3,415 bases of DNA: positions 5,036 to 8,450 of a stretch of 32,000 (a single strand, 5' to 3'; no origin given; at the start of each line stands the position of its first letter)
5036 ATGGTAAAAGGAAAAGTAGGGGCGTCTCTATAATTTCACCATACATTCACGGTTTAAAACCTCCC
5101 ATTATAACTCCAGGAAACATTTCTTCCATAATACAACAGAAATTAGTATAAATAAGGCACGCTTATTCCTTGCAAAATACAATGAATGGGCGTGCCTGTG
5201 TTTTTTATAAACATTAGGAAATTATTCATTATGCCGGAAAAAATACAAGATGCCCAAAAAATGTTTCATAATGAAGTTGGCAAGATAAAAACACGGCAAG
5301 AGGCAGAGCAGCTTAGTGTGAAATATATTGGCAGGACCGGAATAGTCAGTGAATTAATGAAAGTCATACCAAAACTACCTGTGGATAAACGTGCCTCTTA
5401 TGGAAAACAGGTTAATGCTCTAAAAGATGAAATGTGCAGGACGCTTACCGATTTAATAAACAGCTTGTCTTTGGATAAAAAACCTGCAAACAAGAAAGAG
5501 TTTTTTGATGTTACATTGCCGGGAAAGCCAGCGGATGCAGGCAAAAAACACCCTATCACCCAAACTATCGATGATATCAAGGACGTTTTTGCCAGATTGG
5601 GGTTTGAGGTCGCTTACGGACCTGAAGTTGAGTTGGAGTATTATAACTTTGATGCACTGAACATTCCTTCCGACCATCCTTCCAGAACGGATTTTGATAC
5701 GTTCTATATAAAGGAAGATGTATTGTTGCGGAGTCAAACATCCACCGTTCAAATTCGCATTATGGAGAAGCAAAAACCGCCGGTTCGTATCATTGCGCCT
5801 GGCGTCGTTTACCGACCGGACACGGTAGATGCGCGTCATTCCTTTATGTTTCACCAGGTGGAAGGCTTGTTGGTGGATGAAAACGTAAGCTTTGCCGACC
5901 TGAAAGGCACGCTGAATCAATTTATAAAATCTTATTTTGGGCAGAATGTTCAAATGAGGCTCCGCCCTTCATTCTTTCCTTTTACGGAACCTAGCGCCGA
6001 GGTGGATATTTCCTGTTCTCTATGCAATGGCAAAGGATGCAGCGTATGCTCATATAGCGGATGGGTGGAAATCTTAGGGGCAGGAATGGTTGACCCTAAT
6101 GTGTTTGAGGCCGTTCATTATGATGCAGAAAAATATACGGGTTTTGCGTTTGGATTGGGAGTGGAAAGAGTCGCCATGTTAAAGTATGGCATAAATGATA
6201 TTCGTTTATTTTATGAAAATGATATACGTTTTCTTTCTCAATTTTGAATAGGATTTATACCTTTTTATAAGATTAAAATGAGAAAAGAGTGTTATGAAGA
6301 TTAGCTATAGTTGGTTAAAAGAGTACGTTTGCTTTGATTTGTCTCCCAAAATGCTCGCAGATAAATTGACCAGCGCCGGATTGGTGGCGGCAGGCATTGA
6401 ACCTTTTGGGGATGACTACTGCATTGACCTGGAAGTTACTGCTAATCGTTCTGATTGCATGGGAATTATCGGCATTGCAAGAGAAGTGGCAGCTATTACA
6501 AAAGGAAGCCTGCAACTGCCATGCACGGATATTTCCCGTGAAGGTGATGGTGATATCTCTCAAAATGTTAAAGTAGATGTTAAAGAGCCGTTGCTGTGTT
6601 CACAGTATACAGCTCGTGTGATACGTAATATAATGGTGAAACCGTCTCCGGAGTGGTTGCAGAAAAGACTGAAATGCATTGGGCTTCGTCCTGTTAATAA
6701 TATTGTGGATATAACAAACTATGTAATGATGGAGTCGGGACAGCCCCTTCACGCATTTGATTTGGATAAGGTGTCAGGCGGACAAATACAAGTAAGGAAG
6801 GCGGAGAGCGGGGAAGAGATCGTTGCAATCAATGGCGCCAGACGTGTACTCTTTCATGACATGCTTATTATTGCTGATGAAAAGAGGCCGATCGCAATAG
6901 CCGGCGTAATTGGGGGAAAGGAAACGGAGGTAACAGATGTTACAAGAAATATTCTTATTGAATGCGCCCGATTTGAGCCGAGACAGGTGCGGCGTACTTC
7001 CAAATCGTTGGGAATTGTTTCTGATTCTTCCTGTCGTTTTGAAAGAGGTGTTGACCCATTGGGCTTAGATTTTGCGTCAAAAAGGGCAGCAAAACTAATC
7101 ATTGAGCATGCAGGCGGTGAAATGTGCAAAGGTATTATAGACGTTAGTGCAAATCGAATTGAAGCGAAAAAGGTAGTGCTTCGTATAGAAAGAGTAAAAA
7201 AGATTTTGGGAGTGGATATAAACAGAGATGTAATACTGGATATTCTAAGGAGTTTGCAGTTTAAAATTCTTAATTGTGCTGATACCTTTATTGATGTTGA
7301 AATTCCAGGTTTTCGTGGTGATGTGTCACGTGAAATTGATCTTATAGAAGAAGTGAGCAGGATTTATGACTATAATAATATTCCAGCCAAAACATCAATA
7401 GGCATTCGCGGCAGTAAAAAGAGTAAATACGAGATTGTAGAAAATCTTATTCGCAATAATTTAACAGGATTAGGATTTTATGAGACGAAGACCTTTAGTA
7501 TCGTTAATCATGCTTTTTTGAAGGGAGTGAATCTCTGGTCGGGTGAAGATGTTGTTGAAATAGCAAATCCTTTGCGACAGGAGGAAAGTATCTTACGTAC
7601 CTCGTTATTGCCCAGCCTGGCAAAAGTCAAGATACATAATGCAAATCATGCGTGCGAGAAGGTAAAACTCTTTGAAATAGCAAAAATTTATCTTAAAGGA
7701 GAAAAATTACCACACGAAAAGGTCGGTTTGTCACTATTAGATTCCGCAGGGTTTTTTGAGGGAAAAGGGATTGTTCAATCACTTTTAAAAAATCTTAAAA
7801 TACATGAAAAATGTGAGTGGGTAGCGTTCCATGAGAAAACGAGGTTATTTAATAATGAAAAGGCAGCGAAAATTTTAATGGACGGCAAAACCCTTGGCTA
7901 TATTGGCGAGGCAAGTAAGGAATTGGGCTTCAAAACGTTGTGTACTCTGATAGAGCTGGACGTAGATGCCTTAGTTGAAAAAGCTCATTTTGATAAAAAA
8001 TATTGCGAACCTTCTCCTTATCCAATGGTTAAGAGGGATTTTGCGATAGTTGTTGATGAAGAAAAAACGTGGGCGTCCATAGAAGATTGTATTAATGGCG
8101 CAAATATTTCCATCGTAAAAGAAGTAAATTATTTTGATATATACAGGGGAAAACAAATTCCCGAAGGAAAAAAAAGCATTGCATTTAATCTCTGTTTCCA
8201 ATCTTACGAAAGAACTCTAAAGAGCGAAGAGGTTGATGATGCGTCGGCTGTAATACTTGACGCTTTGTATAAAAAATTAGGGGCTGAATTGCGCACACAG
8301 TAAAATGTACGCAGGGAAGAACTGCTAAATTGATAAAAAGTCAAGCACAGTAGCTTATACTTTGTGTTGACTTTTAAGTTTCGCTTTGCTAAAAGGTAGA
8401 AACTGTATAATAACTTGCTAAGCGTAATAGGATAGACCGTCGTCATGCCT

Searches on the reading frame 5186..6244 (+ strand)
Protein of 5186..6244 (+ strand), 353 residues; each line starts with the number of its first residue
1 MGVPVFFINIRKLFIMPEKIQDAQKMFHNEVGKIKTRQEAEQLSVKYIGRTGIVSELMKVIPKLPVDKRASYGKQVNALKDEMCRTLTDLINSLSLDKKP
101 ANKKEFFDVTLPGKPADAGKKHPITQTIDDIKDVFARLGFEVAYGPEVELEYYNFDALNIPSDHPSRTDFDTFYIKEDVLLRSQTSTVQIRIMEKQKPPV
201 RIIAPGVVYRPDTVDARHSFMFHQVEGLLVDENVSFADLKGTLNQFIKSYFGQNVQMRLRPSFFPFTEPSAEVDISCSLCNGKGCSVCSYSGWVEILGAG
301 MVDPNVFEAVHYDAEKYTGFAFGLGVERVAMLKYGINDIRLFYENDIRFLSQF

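Call 50: search_protein_families(library=pfam, proteins=[window:5186-6244:+], max_evalue=0.00001)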
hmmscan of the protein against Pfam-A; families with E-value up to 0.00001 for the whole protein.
window:5186-6244:+ (353 aa): 2 families
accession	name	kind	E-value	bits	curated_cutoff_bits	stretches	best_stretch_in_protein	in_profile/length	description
PF01409.25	tRNA-synt_2d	-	1.7e-101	339.3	19.8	1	107-353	2-246/246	tRNA synthetases class II core domain (F)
PF02912.23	Phe_tRNA-synt_N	-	1.7e-10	41.1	22.3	1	36-88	2-54/69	Aminoacyl tRNA synthetase class II, N-terminal domain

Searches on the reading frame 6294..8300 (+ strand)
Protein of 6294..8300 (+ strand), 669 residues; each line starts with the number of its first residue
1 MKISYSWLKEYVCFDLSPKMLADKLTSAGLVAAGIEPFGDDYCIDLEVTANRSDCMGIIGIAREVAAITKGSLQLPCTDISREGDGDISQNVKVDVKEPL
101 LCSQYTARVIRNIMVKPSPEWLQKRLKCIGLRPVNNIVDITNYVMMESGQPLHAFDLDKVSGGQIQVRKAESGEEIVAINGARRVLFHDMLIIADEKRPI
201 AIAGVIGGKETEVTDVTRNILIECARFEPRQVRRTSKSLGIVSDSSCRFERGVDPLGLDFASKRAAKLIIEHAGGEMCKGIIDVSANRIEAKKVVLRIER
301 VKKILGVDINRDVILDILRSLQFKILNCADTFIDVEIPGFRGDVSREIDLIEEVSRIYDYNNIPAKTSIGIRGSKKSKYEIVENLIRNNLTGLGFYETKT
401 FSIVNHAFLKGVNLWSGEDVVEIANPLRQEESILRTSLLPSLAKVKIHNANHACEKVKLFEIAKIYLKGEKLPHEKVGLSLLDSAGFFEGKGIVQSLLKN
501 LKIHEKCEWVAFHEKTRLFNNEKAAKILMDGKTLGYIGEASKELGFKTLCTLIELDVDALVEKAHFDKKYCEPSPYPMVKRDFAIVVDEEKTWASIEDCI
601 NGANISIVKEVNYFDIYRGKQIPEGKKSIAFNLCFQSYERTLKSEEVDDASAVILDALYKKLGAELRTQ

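Call 50: search_protein_families(library=pfam, proteins=[window:6294-8300:+], max_evalue=0.00001)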
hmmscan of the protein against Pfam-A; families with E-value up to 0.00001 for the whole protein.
window:6294-8300:+ (669 aa): 4 families
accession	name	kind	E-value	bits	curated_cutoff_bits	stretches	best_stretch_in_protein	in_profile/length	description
PF03483.22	B3_4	-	1.2e-68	230.5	29.3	1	102-274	2-174/174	B3/4 domain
PF17759.6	tRNA_synthFbeta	-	1.7e-32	113.1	22.4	1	371-543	10-196/214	Phenylalanyl tRNA synthetase beta chain CLM domain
PF03147.19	FDX-ACB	-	2e-29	102.3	31.1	1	574-667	1-94/94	Ferredoxin-fold anticodon binding domain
PF03484.21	B5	-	2.8e-20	72.7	28.6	1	295-360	2-67/67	tRNA synthetase B5 domain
